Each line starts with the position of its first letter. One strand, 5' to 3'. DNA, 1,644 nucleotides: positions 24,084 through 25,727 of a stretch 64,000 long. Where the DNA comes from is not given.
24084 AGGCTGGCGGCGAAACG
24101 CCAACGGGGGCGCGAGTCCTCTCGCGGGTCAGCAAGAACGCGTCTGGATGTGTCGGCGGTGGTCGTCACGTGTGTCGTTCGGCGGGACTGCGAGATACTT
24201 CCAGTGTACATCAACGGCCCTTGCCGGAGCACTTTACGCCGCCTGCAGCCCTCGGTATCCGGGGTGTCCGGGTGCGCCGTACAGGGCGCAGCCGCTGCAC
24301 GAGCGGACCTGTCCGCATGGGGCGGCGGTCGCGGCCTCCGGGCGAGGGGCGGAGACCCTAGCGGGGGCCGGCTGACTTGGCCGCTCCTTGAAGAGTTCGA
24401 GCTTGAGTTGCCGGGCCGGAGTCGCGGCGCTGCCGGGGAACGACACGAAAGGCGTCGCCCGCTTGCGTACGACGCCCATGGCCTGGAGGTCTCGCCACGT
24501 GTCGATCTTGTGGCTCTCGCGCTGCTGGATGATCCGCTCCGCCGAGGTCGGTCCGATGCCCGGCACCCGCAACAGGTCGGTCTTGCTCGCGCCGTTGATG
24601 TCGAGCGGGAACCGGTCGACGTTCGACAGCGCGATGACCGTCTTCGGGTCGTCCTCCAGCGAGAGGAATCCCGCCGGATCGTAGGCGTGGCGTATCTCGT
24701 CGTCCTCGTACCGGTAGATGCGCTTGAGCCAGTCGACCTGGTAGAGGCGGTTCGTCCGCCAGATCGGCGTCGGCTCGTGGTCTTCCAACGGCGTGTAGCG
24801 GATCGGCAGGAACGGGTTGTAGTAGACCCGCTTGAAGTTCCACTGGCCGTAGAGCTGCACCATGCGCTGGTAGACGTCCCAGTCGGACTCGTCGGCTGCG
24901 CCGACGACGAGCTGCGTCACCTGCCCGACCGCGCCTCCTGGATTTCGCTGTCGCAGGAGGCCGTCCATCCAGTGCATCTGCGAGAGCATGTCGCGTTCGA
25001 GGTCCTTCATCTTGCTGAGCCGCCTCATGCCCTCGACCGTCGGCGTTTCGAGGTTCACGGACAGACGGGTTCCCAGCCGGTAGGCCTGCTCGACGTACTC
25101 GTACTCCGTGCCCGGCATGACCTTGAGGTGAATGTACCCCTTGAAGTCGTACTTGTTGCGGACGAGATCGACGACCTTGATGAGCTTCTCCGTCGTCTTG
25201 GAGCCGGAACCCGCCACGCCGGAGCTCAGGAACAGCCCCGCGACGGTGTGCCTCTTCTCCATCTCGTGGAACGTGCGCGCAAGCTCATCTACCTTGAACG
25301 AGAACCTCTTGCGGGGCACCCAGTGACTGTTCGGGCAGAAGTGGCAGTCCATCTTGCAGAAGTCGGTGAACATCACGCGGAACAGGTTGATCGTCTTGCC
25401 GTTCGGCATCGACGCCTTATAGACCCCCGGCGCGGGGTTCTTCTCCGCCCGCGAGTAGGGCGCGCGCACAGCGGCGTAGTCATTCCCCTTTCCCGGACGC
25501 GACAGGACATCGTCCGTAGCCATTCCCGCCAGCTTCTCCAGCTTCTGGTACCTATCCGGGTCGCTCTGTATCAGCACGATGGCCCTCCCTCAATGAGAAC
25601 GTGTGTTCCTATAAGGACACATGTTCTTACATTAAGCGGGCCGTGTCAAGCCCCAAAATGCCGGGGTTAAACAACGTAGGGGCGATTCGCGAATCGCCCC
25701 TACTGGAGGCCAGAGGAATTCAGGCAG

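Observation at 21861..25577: Minus-strand cluster: radical-SAM/HhH DNA-repair-type gene, coupled membrane protein, then a DNA methyltransferase-HNH fusion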

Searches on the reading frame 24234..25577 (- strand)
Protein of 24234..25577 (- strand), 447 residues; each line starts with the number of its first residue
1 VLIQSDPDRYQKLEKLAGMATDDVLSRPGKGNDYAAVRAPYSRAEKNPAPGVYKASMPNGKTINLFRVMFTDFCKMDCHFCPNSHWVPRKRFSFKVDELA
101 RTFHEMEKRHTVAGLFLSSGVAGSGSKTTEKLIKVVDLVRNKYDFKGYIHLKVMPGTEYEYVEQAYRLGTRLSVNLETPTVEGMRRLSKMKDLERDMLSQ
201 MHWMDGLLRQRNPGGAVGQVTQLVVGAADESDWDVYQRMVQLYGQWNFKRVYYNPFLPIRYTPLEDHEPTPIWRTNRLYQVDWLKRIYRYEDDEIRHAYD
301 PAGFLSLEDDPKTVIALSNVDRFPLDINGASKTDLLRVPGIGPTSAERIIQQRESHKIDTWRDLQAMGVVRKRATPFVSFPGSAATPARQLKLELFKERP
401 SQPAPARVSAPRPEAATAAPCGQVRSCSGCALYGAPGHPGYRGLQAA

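Call 3: search_protein_families(library=pfam, proteins=[window:24234-25577:-], max_evalue=0.01)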
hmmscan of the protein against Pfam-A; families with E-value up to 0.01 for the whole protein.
window:24234-25577:- (447 aa): 4 families
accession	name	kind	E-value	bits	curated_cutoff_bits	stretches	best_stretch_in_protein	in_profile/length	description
PF04055.27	Radical_SAM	-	3.5e-09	37.5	29.5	1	69-189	2-122/166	Radical SAM superfamily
PF12836.13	HHH_3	-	3.1e-08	34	27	1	325-364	6-46/65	Helix-hairpin-helix motif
PF14520.12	HHH_5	-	7e-05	23.7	27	1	311-352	12-54/57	Helix-hairpin-helix domain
PF00633.29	HHH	-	0.00038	20.6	24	1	330-350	8-28/30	Helix-hairpin-helix motif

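Call 4: search_protein_families(library=ncbifam, proteins=[window:24234-25577:-], max_evalue=0.01)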
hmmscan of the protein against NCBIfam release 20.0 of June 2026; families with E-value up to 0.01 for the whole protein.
window:24234-25577:- (447 aa): 6 families
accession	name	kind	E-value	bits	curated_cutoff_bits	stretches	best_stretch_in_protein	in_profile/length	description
TIGR03916.1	rSAM_link_UDG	hypoth_equivalog_domain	7.6e-82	275.6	343.5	1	49-387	37-383/415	putative DNA modification/repair radical SAM protein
TIGR01259.1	comE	subfamily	8.9e-05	22.5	152.35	1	325-356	60-91/120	comEA protein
TIGR02491.1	NrdG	equivalog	0.00015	21.7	126.1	1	52-146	5-97/154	anaerobic ribonucleoside-triphosphate reductase activating protein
TIGR00426.1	TIGR00426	subfamily_domain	0.0014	18.6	53.1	1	325-356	8-40/69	competence protein ComEA helix-hairpin-helix repeat region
TIGR02351.2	thiH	equivalog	0.0018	17.4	380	1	60-163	68-167/364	2-iminoacetate synthase ThiH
NF053742.1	LipS1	equivalog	0.002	17.8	230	1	73-164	16-104/268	LipS1 family lipoyl synthase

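Call 8: find_homologous_proteins(query=window:24234-25577:-)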
Query window:24234-25577:- (447 aa): 6800 proteins with E <= 0.001 among 8000 candidates; the best 120 are listed.
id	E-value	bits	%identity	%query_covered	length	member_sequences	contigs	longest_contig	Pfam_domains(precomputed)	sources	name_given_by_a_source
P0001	0.0e+0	1016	96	100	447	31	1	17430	PF04055.28,PF12836.14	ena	-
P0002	0.0e+0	1013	96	100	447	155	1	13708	PF04055.28,PF12836.14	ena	-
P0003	1.3e-298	1008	96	100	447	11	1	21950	PF04055.28,PF12836.14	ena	-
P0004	1.6e-290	981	92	100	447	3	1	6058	PF14520.13,PF04055.28,PF12836.14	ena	-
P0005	3.9e-285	964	91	100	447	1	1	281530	PF14520.13,PF04055.28,PF12836.14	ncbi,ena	-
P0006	2.6e-267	905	87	100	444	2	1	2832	PF04055.28,PF12836.14,PF00633.30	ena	-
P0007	1.3e-262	889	84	100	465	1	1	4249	PF04055.28,PF12836.14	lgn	-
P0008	2.7e-257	872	82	100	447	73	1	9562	PF04055.28,PF12836.14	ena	-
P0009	1.3e-215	734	71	98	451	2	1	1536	PF04055.28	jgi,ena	-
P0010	5.9e-202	689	68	98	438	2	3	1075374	PF14520.13,PF04055.28,PF12836.14,PF00633.30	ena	-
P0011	9.6e-200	682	68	96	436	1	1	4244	PF04055.28,PF12836.14,PF00633.30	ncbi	-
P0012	1.6e-198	678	65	99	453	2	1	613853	PF04055.28,PF12836.14,PF00633.30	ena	-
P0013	2.2e-198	678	66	98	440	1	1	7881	PF04055.28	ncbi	ncbi:MAG: radical SAM protein [Dehalococcoidia bacterium]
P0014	3.0e-198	677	65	100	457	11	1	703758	PF04055.28,PF12836.14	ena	-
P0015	2.0e-197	674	64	98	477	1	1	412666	PF04055.28,PF12836.14,PF00633.30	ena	-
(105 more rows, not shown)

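Call 11: find_encoding_contigs(protein=P0005, flank=10000, max_places=3)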
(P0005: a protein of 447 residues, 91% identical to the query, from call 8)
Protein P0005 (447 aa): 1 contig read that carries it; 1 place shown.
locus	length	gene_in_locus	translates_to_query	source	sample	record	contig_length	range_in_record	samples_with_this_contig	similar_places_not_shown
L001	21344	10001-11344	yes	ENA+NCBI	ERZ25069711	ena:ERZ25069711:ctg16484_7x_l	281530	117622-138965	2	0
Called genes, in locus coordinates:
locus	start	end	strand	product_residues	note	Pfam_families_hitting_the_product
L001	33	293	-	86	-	-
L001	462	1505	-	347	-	PF02615:Ldh_2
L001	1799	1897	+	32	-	-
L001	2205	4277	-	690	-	PF03030:H_PPase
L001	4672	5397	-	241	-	PF00535:Glycos_transf_2, PF10111:Glyco_tranf_2_2, PF13641:Glyco_tranf_2_3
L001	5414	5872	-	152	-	-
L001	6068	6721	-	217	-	PF02581:TMP-TENI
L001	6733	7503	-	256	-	-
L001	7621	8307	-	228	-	PF09365:DUF2461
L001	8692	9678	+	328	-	PF05721:PhyH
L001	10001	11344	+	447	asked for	PF14520:HHH_5 (faint), PF04055:Radical_SAM, PF12836:HHH_3 (weak)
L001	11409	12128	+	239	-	-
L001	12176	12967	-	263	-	PF13350:Y_phosphatase3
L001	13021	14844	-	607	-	PF00664:ABC_membrane, PF00005:ABC_tran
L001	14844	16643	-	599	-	PF00664:ABC_membrane, PF00005:ABC_tran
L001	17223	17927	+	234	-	PF26915:Phage_P4_cII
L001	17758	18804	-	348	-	PF14350:Beta_protein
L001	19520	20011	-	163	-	PF04073:tRNA_edit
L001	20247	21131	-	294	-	PF18915:DUF5667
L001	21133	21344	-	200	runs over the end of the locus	PF07638:Sigma70_ECF, PF04542:Sigma70_r2, PF08281:Sigma70_r4_2, PF04545:Sigma70_r4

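Call 12: find_encoding_contigs(protein=P0010, flank=8000, max_places=3)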
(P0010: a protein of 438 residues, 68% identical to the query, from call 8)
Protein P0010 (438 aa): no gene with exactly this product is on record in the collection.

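Call 14: find_encoding_contigs(protein=P0003, flank=10000, max_places=3)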
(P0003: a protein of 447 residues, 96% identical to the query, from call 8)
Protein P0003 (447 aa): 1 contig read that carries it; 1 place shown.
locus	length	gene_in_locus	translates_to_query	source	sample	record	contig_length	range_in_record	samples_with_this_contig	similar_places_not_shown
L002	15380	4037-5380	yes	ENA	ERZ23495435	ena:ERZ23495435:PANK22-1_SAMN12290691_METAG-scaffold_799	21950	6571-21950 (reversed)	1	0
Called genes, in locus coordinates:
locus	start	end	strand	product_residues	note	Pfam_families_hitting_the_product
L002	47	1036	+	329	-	PF05721:PhyH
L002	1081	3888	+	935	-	-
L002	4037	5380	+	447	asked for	PF04055:Radical_SAM, PF12836:HHH_3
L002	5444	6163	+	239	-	-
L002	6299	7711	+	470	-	PF01555:N6_N4_Mtase, PF01844:HNH, PF14279:HNH_5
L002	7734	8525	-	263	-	PF13350:Y_phosphatase3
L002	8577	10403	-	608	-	PF00664:ABC_membrane, PF02463:SMC_N (faint), PF00005:ABC_tran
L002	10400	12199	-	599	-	PF00664:ABC_membrane, PF00005:ABC_tran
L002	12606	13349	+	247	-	-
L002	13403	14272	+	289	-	PF04909:Amidohydro_2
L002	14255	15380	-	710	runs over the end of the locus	PF00270:DEAD, PF00271:Helicase_C, PF16124:RecQ_Zn_bind, PF09382:RQC, PF00570:HRDC, PF14493:HTH_40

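Call 15: find_encoding_contigs(protein=P0001, flank=10000, max_places=3)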
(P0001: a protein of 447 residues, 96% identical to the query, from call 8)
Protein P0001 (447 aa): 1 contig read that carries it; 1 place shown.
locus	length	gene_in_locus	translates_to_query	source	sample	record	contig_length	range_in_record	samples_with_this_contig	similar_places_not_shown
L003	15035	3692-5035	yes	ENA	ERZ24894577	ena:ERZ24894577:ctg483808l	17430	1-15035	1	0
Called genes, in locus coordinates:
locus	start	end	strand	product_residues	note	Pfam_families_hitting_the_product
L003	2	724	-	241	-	?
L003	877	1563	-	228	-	PF09365:DUF2461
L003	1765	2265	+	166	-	PF04229:GrpB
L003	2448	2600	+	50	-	-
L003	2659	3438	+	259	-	PF05721:PhyH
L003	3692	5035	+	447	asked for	PF04055:Radical_SAM, PF12836:HHH_3 (weak)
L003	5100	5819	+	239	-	-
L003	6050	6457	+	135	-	-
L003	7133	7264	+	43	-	-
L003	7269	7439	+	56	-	-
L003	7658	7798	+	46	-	-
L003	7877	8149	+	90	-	-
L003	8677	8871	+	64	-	-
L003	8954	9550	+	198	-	-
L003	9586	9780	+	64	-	-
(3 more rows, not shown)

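Call 16: find_encoding_contigs(protein=P0008, flank=10000, max_places=3)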
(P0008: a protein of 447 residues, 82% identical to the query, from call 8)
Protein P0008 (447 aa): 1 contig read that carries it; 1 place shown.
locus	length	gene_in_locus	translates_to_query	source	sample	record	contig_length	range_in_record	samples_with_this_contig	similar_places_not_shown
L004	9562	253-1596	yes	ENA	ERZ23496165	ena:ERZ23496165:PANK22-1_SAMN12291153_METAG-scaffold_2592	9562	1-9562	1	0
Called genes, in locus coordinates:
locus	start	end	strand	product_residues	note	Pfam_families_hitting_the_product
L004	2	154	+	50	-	?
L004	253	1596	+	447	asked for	PF04055:Radical_SAM (weak), PF12836:HHH_3 (weak)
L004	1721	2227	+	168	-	PF22398:DUF6978 (faint)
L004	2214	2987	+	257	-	PF08861:DUF1828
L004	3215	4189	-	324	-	PF02826:2-Hacid_dh_C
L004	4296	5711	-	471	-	PF05977:MFS_3, PF07690:MFS_1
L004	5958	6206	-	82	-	-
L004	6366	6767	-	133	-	-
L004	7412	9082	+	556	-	PF02776:TPP_enzyme_N, PF00205:TPP_enzyme_M, PF02775:TPP_enzyme_C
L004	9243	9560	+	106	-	?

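Call 18: find_related_loci(query=A1, collection=genome_contigs, flank=10000)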
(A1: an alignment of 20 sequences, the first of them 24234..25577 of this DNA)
Query A1 (447 aa) in genome_contigs; peptide patterns used: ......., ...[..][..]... (x = any residue, [..] = any of these).
359 stretches matched a pattern; 312 encode a relative of the query (tblastn E <= 1e-3); the best 80 are kept; 80 distinct loci.
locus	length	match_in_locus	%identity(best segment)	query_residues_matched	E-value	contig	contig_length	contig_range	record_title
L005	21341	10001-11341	97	1-447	0e+0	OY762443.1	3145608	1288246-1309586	MAG: Dehalococcoidia bacterium isolate e17dd254-e2e4-46ca-aa76-34ed56c1cae1 genome assembly, chromosome: 1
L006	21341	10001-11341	96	1-447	0e+0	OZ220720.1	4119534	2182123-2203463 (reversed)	MAG: Dehalococcoidia bacterium isolate c1ccb28d-03af-49da-9b48-84a9185dfe7a genome assembly, chromosome: 1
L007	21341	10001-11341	97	1-447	0e+0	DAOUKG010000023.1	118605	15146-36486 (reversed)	MAG TPA_asm: Dehalococcoidia bacterium isolate S5_317 k113_442184, whole genome shotgun sequence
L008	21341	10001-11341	96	1-447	0e+0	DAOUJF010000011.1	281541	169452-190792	MAG TPA_asm: Dehalococcoidia bacterium isolate S32_247 k113_160870, whole genome shotgun sequence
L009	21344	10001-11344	95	1-447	0e+0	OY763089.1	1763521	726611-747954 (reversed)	MAG: Dehalococcoidia bacterium isolate e66569de-989e-459c-8942-bbbb2819a0b0 genome assembly, chromosome: 1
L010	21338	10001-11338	96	1-447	0e+0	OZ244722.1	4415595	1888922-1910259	MAG: Dehalococcoidia bacterium isolate b077b08e-e145-448e-a96a-cce4e44968b6 genome assembly, chromosome: 1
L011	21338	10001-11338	94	1-447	0e+0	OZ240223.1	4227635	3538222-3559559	MAG: Dehalococcoidia bacterium isolate f6a585c4-e35e-4cc9-a722-66a179f45198 genome assembly, chromosome: 1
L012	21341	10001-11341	92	1-447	0e+0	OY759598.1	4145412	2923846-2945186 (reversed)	MAG: Dehalococcoidia bacterium isolate 9e3974e8-1b76-4a2a-ace1-a6b9f67a3735 genome assembly, chromosome: 1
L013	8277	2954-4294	92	1-447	0e+0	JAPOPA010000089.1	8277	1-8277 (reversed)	MAG: Chloroflexota bacterium isolate APA_bin_48 c_000000412104, whole genome shotgun sequence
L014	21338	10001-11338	91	1-447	0e+0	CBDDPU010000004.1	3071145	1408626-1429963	MAG: Dehalococcoidia bacterium isolate f7799225-1c54-49ab-8ee4-b01798a0f060 genome assembly, contig: contig_4, whole gen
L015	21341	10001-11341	82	1-447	0e+0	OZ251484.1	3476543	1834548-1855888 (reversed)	MAG: Dehalococcoidia bacterium isolate ef173376-b59c-4e26-81a4-37713676cc5d genome assembly, chromosome: 1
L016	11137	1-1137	94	69-447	0e+0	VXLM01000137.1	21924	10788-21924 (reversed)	MAG: Dehalococcoidia bacterium isolate SB0661_bin_13 NODE_2034_length_21924_cov_22.736659, whole genome shotgun sequence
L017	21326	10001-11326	66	1-440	0e+0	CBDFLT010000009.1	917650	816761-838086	MAG: Dehalococcoidia bacterium isolate 376ab16f-ee95-4be2-9003-e7d20193712b genome assembly, contig: contig_9, whole gen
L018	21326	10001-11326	65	1-440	0e+0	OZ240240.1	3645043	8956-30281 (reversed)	MAG: Dehalococcoidia bacterium isolate 9fa25b9b-25de-44f7-936b-2c4815794ad0 genome assembly, chromosome: 1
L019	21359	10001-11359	64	1-441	0e+0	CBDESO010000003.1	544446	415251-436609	MAG: Dehalococcoidia bacterium isolate 8bfb036c-3c01-4255-9848-4c90bd31c741 genome assembly, contig: contig_3, whole gen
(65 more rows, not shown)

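Call 23: search_dna_similar(query=window:24234-25577:-, collection=plasmids, mode=protein, max_rows=25, rows=spread)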
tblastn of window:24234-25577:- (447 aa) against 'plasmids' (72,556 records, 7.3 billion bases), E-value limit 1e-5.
Records with a match: 164; places in all: 164; records where one place covers at least 80% of the query: 89.
Best place of each record, by identity: <60% 164.
By first word of the organism name: Phaeobacter 58; Paracoccus 15; Azospirillum 11; Leisingera 10; Agrobacterium 9; Sulfitobacter 7; Caballeronia 7; Ensifer 6; Thioclava 5; Ketogulonicigenium 5; and 24 more.
By predicted mobility (MOB-suite, as given by PLSDB): non-mobilizable 146; mobilizable 9; conjugative 9.
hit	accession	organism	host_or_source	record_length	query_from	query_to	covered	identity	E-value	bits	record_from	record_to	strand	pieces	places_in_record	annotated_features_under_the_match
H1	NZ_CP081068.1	Leisingera caerulea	-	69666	1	431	96%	35.6%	1e-62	227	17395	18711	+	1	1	putative DNA modification/repair radical SAM protein | UdgX family uracil-DNA binding protein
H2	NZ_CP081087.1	Leisingera caerulea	-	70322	1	432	97%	34.5%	1e-62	226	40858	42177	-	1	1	putative DNA modification/repair radical SAM protein | UdgX family uracil-DNA binding protein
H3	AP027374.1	Sulfitobacter pontiacus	-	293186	1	436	98%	34.0%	2e-58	214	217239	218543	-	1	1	putative DNA modification/repair radical SAM protein | uracil-DNA glycosylase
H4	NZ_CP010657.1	Phaeobacter piscinae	cell culture,clam larvae aquaculture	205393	1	389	87%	35.4%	3e-56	208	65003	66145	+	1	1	putative DNA modification/repair radical SAM protein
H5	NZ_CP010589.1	Phaeobacter gallaeciensis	cell culture,clam larvae aquaculture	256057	1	389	87%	35.3%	2e-56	209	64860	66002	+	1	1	putative DNA modification/repair radical SAM protein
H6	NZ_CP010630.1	Phaeobacter inhibens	cell culture,clam larvae aquaculture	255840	1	389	87%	35.1%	1e-56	209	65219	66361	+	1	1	putative DNA modification/repair radical SAM protein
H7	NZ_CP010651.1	Phaeobacter inhibens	cell culture,zooplankton aquaculture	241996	1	389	87%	35.1%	3e-56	207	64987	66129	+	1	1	putative DNA modification/repair radical SAM protein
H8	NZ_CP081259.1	Phaeobacter inhibens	-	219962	1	389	87%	34.8%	7e-56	207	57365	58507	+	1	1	putative DNA modification/repair radical SAM protein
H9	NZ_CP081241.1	Phaeobacter inhibens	-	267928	1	389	87%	34.8%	7e-56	207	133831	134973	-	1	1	putative DNA modification/repair radical SAM protein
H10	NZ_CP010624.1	Phaeobacter inhibens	cell culture,fish larvae aquaculture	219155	1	389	87%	34.6%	1e-55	206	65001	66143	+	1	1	putative DNA modification/repair radical SAM protein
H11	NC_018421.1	Phaeobacter inhibens 2.10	-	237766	1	389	87%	34.6%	3e-55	205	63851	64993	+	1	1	putative DNA modification/repair radical SAM protein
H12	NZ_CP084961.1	Sulfitobacter pontiacus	cell culture,Seawater from the North ...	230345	1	382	85%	34.9%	2e-56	209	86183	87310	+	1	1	putative DNA modification/repair radical SAM protein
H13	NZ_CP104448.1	Acinetobacter baumannii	Homo sapiens,sputum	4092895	11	378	82%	34.9%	2e-55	205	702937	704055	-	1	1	none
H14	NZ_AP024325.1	Caballeronia sp. NK8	-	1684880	51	398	78%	36.3%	2e-55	205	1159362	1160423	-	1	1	none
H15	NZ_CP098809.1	Ensifer adhaerens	whole organism,soil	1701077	55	382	73%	38.0%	3e-58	214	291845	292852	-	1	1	none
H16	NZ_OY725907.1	Bacteroides finegoldii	-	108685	51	379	74%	37.6%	1e-56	209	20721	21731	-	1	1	putative DNA modification/repair radical SAM protein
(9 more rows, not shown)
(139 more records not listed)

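Call 25: get_annotated_region(hit=H1, flank=4000)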
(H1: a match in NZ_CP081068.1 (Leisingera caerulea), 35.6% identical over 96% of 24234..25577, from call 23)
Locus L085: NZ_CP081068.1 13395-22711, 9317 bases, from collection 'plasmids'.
description: Leisingera caerulea strain M561 plasmid unnamed4, complete sequence
organism: Leisingera caerulea (NCBI taxid 506591)
taxonomy: Bacteria; Pseudomonadota; Alphaproteobacteria; Rhodobacterales; Roseobacteraceae; Leisingera; Leisingera caerulea
host: -; source: -; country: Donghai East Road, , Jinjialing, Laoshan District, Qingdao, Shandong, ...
typing (MOB-suite, as given by PLSDB): non-mobilizable; replicon rep_cluster_508
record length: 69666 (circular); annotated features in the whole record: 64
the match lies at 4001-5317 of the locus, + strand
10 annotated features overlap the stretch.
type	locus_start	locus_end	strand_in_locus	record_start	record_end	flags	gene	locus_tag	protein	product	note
CDS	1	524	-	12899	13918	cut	repB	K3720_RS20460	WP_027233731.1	plasmid partitioning protein RepB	-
CDS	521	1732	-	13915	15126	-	repA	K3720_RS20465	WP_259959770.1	plasmid partitioning protein RepA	-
CDS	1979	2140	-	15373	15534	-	-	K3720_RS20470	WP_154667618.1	hypothetical protein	-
CDS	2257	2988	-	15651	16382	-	-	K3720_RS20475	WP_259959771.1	hypothetical protein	-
CDS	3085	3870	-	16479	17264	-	-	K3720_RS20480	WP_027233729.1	hypothetical protein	-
CDS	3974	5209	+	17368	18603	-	-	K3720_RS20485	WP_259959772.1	putative DNA modification/repair radical SAM protein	-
CDS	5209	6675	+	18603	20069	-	-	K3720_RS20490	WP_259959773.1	UdgX family uracil-DNA binding protein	-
CDS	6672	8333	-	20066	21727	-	-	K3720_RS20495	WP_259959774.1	mechanosensitive ion channel family protein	-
CDS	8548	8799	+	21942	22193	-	-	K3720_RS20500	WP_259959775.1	helix-turn-helix domain-containing protein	-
CDS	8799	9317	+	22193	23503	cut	-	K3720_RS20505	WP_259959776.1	type II toxin-antitoxin system HipA family toxin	-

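Call 26: get_annotated_region(hit=H16, flank=4000)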
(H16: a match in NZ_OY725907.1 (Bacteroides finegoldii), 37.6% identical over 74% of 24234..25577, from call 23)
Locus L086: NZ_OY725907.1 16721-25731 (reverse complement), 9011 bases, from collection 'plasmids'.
description: Bacteroides finegoldii strain Bacteroides finegoldii TSDC17.2-1.1 plasmid 5, complete sequence
organism: Bacteroides finegoldii (NCBI taxid 338188)
taxonomy: Bacteria; Bacteroidota; Bacteroidia; Bacteroidales; Bacteroidaceae; Bacteroides; Bacteroides finegoldii
host: -; source: -; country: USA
typing (MOB-suite, as given by PLSDB): non-mobilizable
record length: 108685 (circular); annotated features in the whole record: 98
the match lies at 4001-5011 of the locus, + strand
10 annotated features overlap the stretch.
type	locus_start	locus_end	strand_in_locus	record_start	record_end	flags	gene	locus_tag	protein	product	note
CDS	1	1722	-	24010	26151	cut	-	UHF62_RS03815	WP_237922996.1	KamA family protein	-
CDS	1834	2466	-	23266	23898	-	-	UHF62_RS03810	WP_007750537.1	hypothetical protein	-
CDS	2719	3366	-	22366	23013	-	-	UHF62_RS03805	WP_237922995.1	ATP-binding protein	-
CDS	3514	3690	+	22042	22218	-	-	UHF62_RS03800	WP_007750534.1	histone H1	-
CDS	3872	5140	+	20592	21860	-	-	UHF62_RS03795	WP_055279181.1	putative DNA modification/repair radical SAM protein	-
CDS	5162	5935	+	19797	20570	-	-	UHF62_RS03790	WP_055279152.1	TIGR03915 family putative DNA repair protein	GO:0008150 - biological_process [Evidence IEA]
CDS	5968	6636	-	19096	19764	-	-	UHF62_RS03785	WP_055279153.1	MgtC/SapB family protein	-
CDS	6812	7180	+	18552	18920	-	-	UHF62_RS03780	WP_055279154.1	DUF2809 domain-containing protein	-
CDS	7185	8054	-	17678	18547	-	-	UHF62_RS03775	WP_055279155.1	ion transporter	-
CDS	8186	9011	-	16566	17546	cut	-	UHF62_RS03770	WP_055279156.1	lytic transglycosylase domain-containing protein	-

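Call 59: search_protein_families(library=padloc, proteins=[window:24234-25577:-], max_evalue=0.001)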
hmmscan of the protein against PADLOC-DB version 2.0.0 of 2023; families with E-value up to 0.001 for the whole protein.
window:24234-25577:- (447 aa): 0 families

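Call 61: search_solved_structures(query=A1, max_evalue=0.01)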
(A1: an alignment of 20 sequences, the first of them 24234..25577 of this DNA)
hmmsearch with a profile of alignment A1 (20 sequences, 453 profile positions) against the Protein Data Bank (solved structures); distinct sequences matched with E-value up to 0.01: 2.
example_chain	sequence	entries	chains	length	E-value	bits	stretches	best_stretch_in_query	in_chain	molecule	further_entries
2duy_A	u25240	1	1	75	5.7e-05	25.2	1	321-359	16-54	Competence protein ComEA-related protein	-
8dss_A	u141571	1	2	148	0.00095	21.2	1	322-356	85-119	ComE operon protein 1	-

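Call 71: search_protein_families(library=phrogs, proteins=[window:24234-25577:-], max_evalue=0.001)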
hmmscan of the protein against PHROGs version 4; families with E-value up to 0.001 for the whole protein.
window:24234-25577:- (447 aa): 1 family
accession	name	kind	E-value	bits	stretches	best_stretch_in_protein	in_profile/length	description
phrog_626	-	DNA, RNA and nucleotide metabolism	0.00023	21.8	1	53-144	7-97/164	anaerobic ribonucleotide reductase small subunit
